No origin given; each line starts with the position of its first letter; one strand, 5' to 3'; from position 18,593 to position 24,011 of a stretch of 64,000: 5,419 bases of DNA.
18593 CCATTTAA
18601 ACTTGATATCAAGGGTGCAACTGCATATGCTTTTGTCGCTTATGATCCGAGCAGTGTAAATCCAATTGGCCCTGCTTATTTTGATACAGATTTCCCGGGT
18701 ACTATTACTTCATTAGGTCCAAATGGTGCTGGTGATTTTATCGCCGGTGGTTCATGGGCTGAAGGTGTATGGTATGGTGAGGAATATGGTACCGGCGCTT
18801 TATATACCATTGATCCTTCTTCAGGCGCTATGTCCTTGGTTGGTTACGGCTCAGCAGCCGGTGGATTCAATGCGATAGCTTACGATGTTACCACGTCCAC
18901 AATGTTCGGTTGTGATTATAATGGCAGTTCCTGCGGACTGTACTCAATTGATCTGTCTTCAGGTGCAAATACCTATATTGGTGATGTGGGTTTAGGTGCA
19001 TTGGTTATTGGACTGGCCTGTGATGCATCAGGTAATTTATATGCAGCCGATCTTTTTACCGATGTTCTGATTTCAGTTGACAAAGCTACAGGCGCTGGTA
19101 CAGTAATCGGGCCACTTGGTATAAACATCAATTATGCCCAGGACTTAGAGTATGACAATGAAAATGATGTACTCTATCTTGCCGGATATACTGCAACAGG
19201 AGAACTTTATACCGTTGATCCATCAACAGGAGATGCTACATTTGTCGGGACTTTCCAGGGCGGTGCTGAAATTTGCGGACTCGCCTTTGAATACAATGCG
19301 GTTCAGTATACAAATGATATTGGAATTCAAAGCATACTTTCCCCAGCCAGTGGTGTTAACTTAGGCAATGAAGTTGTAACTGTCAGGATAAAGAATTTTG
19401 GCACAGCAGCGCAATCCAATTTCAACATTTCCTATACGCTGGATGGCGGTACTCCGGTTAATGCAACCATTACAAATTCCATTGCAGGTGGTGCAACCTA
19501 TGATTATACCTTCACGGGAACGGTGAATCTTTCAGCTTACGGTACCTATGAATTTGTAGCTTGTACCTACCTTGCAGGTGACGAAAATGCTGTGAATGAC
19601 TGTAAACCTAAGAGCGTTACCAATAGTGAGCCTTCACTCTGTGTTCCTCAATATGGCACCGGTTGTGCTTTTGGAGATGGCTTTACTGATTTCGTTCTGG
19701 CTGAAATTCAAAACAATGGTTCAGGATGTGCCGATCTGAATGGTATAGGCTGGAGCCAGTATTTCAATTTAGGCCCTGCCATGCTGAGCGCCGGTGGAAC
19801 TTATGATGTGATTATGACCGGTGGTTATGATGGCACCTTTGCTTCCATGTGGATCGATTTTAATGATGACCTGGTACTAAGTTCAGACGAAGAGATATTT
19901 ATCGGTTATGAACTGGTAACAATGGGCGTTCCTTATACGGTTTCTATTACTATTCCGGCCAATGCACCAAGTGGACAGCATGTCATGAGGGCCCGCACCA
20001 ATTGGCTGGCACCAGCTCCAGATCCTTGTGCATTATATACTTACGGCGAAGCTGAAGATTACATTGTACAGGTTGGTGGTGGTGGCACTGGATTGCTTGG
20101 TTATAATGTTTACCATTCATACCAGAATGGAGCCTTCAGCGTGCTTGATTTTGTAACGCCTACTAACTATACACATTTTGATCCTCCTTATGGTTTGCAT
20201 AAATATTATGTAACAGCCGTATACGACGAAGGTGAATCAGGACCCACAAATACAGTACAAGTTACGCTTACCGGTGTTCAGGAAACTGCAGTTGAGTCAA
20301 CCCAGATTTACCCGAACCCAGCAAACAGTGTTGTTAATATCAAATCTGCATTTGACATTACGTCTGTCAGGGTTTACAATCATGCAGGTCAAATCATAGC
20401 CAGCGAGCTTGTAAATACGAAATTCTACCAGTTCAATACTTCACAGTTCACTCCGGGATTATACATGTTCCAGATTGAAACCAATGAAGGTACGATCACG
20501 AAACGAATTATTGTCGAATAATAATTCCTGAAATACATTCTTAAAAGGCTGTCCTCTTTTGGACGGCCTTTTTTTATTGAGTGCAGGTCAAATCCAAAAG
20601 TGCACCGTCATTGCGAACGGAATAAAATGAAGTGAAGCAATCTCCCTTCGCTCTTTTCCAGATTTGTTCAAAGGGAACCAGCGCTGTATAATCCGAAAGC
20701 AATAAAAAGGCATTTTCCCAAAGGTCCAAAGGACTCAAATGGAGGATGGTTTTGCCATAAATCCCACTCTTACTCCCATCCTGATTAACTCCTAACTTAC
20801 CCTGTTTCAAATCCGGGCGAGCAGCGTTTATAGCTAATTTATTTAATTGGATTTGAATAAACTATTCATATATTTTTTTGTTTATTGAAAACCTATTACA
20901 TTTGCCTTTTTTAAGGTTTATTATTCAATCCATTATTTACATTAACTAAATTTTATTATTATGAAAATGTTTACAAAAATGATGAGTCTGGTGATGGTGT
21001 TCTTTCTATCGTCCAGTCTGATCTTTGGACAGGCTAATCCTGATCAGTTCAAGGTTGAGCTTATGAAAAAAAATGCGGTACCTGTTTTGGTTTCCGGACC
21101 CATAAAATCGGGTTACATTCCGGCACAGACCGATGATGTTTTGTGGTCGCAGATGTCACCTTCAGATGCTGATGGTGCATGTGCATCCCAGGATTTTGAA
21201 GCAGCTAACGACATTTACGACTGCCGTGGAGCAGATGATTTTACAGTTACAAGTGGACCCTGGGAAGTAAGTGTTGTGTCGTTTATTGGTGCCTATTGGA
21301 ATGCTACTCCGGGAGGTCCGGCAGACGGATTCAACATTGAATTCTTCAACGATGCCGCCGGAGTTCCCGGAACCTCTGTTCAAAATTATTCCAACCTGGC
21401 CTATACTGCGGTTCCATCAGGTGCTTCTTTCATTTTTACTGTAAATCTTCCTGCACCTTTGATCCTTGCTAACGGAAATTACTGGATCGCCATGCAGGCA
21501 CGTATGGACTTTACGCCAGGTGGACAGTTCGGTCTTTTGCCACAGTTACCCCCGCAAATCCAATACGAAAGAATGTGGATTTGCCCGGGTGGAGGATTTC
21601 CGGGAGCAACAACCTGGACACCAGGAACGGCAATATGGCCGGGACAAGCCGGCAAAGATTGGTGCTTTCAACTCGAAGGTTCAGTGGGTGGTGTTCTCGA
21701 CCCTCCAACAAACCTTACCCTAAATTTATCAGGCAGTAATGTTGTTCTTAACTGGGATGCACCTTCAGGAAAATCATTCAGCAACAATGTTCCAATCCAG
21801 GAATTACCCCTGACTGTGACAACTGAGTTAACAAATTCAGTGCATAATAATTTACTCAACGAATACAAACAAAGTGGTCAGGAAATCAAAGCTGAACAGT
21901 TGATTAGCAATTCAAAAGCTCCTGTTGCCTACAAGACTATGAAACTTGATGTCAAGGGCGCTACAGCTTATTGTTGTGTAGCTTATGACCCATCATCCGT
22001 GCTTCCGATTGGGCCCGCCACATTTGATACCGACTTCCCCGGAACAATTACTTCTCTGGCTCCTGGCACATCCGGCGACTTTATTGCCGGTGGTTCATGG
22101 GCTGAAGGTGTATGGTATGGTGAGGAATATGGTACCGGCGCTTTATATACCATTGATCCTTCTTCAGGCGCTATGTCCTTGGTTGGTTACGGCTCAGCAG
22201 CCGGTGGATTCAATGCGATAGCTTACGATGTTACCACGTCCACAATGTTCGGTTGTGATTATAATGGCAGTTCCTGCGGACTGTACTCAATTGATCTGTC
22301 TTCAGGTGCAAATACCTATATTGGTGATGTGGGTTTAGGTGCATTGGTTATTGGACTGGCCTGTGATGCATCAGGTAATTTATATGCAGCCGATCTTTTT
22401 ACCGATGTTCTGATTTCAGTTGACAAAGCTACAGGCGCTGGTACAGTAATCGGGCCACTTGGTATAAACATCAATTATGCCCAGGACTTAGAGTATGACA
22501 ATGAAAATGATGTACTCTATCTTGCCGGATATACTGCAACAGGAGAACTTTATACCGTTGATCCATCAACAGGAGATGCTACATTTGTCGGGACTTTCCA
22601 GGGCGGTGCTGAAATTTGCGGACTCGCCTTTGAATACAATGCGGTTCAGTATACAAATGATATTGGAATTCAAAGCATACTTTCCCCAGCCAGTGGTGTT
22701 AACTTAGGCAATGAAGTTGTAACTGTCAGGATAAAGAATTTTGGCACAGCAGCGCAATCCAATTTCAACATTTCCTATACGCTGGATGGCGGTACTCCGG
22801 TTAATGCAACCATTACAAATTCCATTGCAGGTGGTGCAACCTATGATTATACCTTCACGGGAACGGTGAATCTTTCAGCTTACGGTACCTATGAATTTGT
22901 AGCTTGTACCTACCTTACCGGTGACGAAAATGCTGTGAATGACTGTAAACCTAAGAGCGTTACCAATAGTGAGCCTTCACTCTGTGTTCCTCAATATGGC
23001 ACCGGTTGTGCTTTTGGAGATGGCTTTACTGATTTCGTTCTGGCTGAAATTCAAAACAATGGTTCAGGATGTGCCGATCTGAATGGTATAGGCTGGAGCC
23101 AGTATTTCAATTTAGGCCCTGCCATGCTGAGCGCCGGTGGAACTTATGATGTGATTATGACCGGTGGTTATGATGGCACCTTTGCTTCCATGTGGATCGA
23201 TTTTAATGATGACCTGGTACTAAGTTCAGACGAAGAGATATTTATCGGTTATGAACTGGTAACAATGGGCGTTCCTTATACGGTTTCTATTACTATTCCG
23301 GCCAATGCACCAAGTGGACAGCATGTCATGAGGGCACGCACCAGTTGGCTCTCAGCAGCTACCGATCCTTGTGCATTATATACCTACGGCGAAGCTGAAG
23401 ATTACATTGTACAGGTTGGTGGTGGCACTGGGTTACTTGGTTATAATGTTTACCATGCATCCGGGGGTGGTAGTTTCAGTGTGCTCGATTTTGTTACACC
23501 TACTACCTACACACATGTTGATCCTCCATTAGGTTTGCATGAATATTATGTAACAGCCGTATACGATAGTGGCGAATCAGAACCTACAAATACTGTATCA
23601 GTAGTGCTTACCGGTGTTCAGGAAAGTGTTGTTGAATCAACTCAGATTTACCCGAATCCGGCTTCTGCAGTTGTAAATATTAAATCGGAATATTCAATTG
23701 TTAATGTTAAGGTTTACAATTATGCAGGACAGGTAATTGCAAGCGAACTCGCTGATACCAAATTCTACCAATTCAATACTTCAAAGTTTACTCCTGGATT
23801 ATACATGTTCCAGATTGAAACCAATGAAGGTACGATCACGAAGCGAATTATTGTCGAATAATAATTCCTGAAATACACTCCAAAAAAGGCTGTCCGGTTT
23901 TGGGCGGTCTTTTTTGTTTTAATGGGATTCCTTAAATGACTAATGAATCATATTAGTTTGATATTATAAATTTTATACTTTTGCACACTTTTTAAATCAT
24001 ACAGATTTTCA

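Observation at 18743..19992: A 1.25-kb tract is virtually identical between genes 2 and 3 but sits inside clearly diverged homology, the signature of recent gene conversion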

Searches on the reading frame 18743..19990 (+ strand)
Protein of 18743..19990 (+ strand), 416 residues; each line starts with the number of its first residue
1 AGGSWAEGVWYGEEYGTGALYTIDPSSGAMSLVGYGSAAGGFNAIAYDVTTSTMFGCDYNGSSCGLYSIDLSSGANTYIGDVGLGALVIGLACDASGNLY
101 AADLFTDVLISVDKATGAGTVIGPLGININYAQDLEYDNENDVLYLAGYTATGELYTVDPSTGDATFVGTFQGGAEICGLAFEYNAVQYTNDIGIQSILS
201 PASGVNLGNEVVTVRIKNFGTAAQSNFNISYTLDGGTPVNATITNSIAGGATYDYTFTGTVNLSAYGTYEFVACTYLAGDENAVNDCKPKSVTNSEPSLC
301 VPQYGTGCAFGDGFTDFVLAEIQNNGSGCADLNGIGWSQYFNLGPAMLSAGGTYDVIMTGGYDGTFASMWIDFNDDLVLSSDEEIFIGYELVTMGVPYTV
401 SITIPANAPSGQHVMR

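Call 37: search_solved_structures(query=window:18743-19990:+, max_evalue=0.01)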
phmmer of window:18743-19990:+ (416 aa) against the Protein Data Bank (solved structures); distinct sequences matched with E-value up to 0.01: 0.
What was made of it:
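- Tried and rejected: A sequence search with the tract protein found nothing (call 37).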

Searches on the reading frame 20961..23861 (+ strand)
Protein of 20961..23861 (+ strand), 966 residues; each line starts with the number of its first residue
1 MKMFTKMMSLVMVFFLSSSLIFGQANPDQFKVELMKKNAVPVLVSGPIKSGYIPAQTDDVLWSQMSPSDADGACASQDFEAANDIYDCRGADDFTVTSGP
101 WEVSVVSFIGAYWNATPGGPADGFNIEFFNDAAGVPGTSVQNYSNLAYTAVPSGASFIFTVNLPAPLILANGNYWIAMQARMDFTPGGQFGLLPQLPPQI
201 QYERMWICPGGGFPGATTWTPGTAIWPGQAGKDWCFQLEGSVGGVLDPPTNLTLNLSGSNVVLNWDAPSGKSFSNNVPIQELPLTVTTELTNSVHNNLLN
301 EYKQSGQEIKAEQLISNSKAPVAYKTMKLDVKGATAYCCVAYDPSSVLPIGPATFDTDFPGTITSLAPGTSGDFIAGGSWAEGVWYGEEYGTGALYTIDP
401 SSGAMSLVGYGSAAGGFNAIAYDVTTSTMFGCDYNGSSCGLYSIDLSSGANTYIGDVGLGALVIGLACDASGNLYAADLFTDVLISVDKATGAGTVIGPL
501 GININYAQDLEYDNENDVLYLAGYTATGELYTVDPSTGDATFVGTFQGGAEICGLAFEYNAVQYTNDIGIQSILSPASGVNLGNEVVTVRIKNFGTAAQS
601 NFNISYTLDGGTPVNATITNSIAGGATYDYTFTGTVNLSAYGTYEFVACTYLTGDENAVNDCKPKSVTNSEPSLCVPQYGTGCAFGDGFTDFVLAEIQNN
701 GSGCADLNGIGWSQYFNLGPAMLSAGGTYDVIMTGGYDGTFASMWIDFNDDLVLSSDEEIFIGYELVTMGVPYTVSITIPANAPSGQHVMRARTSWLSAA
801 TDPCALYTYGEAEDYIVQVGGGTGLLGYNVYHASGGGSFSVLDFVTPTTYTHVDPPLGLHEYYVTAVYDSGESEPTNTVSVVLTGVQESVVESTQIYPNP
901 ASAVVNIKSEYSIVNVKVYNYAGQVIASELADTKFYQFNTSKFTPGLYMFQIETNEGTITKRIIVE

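Call 6: search_protein_families(library=pfam, proteins=[window:20961-23861:+], max_evalue=0.01)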
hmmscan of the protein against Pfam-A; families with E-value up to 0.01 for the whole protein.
window:20961-23861:+ (966 aa): 4 families
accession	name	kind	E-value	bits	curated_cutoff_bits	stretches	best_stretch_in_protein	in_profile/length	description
PF20009.4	GEVED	-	2e-16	61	24.4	1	743-818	3-78/78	GEVED domain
PF18962.6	Por_Secre_tail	-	8.3e-13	48.9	27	1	896-965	1-75/75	Secretion system C-terminal sorting domain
PF14339.12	DUF4394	-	4.9e-11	42.9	29.6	1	472-556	141-230/230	Domain of unknown function (DUF4394)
PF07705.17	CARDB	-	1.1e-07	32.4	22.7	1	566-647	2-80/101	CARDB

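Call 9: find_encoding_contigs(protein=window:20961-23861:+, flank=10000, max_places=10)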
Protein window:20961-23861:+ (966 aa): no gene with exactly this product is on record in the collection.

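Call 11: find_related_loci(query=window:20961-23861:+, collection=genome_contigs, flank=10000)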
Query window:20961-23861:+ (966 aa) in genome_contigs; peptide patterns used: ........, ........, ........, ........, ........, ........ (x = any residue, [..] = any of these).
36 stretches matched a pattern; 22 encode a relative of the query (tblastn E <= 1e-3); 21 distinct loci.
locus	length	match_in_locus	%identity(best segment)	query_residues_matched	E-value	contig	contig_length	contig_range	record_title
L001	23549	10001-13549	94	1-966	0e+0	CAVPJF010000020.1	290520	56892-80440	MAG: uncultured Bacteroidales bacterium isolate MFD00032.bin.2.160 genome assembly, contig: contig_35873, whole genome s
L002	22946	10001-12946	66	236-966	0e+0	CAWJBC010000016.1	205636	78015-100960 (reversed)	MAG: uncultured Bacteroidales bacterium isolate MFD04716.bin.1.251 genome assembly, contig: contig_56740, whole genome s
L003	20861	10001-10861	38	533-819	5e-39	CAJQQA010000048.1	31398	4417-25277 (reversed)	MAG: uncultured Flavobacteriales bacterium isolate 3_20180417_Bin_20180417_Bin_145_1 genome assembly, contig: c_00001662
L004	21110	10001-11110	34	561-823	3e-37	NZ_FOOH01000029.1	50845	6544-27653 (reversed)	Salegentibacter agarivorans strain DSM 23515, whole genome shotgun sequence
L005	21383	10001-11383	29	561-966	1e-36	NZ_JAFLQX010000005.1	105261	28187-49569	Salegentibacter sp. BDJ18 NODE_16, whole genome shotgun sequence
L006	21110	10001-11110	33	561-823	7e-35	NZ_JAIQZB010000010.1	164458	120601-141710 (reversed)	Salegentibacter lacus strain LM13S 10, whole genome shotgun sequence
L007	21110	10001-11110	33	561-823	5e-35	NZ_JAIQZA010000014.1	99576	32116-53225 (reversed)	Salegentibacter tibetensis strain JZCK2 14, whole genome shotgun sequence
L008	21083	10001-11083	33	566-819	2e-32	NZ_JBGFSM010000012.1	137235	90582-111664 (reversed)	Zunongwangia sp. H14 NODE_12_length_137235_cov_149.163308, whole genome shotgun sequence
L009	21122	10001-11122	34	565-824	1e-31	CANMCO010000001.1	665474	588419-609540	uncultured Aquimarina sp. isolate 17.fasta genome assembly, contig: NODE_1, whole genome shotgun sequence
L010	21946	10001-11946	38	664-966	3e-29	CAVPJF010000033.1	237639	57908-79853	MAG: uncultured Bacteroidales bacterium isolate MFD00032.bin.2.160 genome assembly, contig: contig_56647, whole genome s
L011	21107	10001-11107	32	561-819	9e-28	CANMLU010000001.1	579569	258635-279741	uncultured Aquimarina sp. isolate 723-3Z.fasta genome assembly, contig: NODE_1, whole genome shotgun sequence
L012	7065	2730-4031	35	566-823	9e-26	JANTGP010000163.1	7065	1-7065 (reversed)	MAG: Bacteroidetes bacterium isolate bin10073 c_000000012602, whole genome shotgun sequence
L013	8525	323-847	36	660-819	2e-23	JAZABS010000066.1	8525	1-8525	MAG: Bacteroidota bacterium isolate XB_MAG687 DB_MAG687_0066, whole genome shotgun sequence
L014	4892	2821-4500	34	663-966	4e-20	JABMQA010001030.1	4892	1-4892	MAG: Bacteroidetes bacterium isolate bin.444 k141_5214460, whole genome shotgun sequence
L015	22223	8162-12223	31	666-819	4e-15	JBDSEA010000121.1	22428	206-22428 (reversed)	MAG: Chitinophagales bacterium isolate cluster1_bin.194 k127_3002157, whole genome shotgun sequence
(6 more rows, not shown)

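Call 18: find_related_loci(query=window:20961-23861:+, collection=metagenome_contigs, flank=10000)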
Query window:20961-23861:+ (966 aa) in metagenome_contigs; peptide patterns used: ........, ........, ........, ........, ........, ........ (x = any residue, [..] = any of these).
55 stretches matched a pattern; 29 encode a relative of the query (tblastn E <= 1e-3); 29 distinct loci.
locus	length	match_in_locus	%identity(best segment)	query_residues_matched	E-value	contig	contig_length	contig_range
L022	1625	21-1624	78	292-966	7e-164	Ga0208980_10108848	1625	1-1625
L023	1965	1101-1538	62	825-966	1e-48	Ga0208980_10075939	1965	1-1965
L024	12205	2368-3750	29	561-966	7e-37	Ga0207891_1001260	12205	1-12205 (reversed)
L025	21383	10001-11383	34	561-966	2e-35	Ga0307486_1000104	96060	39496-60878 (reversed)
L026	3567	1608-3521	43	675-966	4e-33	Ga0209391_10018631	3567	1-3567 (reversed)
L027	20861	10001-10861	38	533-819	3e-39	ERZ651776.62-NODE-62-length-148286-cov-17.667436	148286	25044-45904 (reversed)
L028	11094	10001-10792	38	557-819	6e-32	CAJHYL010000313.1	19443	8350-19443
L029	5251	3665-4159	42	657-821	3e-29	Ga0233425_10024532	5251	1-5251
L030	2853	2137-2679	39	675-857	2e-28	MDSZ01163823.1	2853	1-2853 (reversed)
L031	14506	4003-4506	39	675-846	2e-27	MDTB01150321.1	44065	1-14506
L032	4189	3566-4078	38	675-849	1e-26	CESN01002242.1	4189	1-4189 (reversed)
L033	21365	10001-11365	30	566-966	1e-24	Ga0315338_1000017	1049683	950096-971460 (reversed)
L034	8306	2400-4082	38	664-966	3e-24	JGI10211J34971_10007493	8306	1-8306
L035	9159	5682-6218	37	653-819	6e-24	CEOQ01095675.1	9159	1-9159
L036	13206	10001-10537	37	653-819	6e-24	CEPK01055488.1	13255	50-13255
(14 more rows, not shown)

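Call 20: find_homologous_proteins(query=window:20961-23861:+, max_evalue=1e-30)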
Query window:20961-23861:+ (966 aa): 24 proteins with E <= 1e-30 among 8000 candidates.
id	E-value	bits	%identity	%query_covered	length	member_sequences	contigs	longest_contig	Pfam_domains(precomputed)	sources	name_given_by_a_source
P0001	0.0e+0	2207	100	100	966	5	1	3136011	PF20009.5,PF18962.8,PF07705.18,PF14339.13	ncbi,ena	-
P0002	0.0e+0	1033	70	70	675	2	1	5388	PF20009.5,PF18962.8,PF07705.18,PF14339.13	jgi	jgi:hypothetical protein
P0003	2.7e-270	918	63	60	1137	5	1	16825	PF20009.5,PF18962.8,PF07705.18,PF14339.13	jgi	jgi:hypothetical protein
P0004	1.2e-256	873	61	60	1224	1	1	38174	PF20009.5,PF18962.8,PF07705.18,PF14339.13,PF00041.28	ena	-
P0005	1.3e-234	800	57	62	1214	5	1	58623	PF20009.5,PF18962.8,PF07705.18,PF14339.13,PF00041.28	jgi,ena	jgi:hypothetical protein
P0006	1.9e-210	720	61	55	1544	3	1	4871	PF13715.13,PF20009.5,PF18962.8,PF13620.13,PF14339.13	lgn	-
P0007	1.3e-106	376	45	27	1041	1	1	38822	PF18962.8,PF07705.18,PF14339.13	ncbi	-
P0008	7.9e-102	360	38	49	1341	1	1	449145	PF20009.5,PF18962.8,PF07705.18,PF07675.19,PF00041.28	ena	-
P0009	4.9e-84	301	39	38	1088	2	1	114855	PF18962.8,PF07705.18,PF14339.13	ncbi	ncbi:MAG: T9SS type A sorting domain-containing protein [Bacteroidota bacterium]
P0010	4.1e-78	282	53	23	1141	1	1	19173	PF07705.18,PF14339.13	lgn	-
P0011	8.5e-60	221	35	21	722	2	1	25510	PF13715.13,PF18962.8,PF13620.13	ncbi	-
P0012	7.8e-53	198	49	23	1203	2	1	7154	PF13715.13,PF20773.6,PF18962.8,PF13860.13,PF13620.13,PF21471.4,PF14339.13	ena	-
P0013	1.6e-52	197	48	23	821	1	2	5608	PF13585.13,PF18962.8,PF13860.13,PF14339.13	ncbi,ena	-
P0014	2.1e-52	196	48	23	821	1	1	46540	PF13585.13,PF18962.8,PF13860.13,PF14339.13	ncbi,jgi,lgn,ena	-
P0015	2.8e-52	196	43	26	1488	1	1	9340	PF13715.13,PF20773.6,PF18962.8,PF13860.13,PF13620.13,PF14339.13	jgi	jgi:carboxypeptidase family protein/immune inhibitor InhA-like protein/flagellar hook capping protei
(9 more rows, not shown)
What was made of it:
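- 20961..23861 (+): Gene 3, a 966-aa T9SS cargo protein (DUF4394, CARDB, GEVED, Por_Secre_tail). It is 100% identical to P0001, which lies on a 3,136,011-bp contig (call 20).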

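Call 21: list_cluster_members(proteins=[P0001])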
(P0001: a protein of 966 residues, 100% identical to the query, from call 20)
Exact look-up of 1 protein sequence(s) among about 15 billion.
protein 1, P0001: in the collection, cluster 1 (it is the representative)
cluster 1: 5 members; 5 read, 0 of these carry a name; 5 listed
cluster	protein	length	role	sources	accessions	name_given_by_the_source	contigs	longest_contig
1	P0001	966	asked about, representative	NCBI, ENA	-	-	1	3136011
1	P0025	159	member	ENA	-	-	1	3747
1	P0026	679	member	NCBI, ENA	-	-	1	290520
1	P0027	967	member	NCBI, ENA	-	-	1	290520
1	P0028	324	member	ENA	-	-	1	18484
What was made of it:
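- Tried and rejected: The 90% protein cluster of gene 3 has only 5 members, from four strains (call 21), so a denser population sample could not be assembled.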

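Call 22: find_encoding_contigs(protein=P0001, flank=10000, max_places=10)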
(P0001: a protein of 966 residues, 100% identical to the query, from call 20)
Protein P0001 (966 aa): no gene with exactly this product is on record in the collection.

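Call 23: find_encoding_contigs(protein=P0028, flank=10000, max_places=6)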
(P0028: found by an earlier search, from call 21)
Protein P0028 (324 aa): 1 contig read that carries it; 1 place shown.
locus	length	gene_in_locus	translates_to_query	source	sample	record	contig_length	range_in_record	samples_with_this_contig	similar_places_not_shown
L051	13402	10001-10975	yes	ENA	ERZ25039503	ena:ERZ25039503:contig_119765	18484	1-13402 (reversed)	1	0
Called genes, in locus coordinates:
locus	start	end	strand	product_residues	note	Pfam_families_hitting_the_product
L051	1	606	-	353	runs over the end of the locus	-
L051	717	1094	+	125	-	-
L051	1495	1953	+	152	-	-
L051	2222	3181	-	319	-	-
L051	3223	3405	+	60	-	-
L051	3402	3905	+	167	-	PF04055:Radical_SAM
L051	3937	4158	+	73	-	PF16199:Radical_SAM_C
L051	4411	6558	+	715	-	PF15902:Sortilin-Vps10 (faint), PF18962:Por_Secre_tail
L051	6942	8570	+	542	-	PF20009:GEVED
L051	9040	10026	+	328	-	PF00041:fn3 (weak)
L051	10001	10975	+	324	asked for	PF21959:DUF6923 (weak), PF14339:DUF4394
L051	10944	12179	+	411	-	PF07705:CARDB (weak), PF20009:GEVED, PF18962:Por_Secre_tail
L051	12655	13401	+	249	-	?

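Call 24: find_encoding_contigs(protein=P0025, flank=10000, max_places=6)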
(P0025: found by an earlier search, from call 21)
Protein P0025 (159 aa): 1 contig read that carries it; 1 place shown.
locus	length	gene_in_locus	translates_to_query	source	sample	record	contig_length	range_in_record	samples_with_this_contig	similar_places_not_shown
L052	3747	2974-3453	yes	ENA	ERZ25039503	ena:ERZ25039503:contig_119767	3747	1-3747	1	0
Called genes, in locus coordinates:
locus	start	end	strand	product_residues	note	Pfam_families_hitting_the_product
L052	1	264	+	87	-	?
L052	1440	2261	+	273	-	PF21959:DUF6923 (weak), PF14339:DUF4394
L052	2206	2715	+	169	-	PF07705:CARDB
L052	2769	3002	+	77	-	PF20009:GEVED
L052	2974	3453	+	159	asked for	PF18962:Por_Secre_tail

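Call 40: search_protein_families(library=ncbifam, proteins=[window:20961-23861:+], max_evalue=0.001)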
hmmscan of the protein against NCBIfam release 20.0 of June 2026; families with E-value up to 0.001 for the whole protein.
window:20961-23861:+ (966 aa): 3 families
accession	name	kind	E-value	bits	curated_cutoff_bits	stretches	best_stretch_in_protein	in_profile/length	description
TIGR04183.1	Por_Secre_tail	domain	4.9e-13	48.9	23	1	896-965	1-71/72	T9SS type A sorting domain-containing protein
NF038113.1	T9SSA_dep_M36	equivalog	3.6e-10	38.6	885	1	883-965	782-868/869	T9SS-dependent M36 family metallopeptidase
NF050177.1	TapA_OM_Porphy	equivalog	0.00034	19.5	500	1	883-966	458-544/544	TapA/TapC family T9SS-dependent outer membrane protein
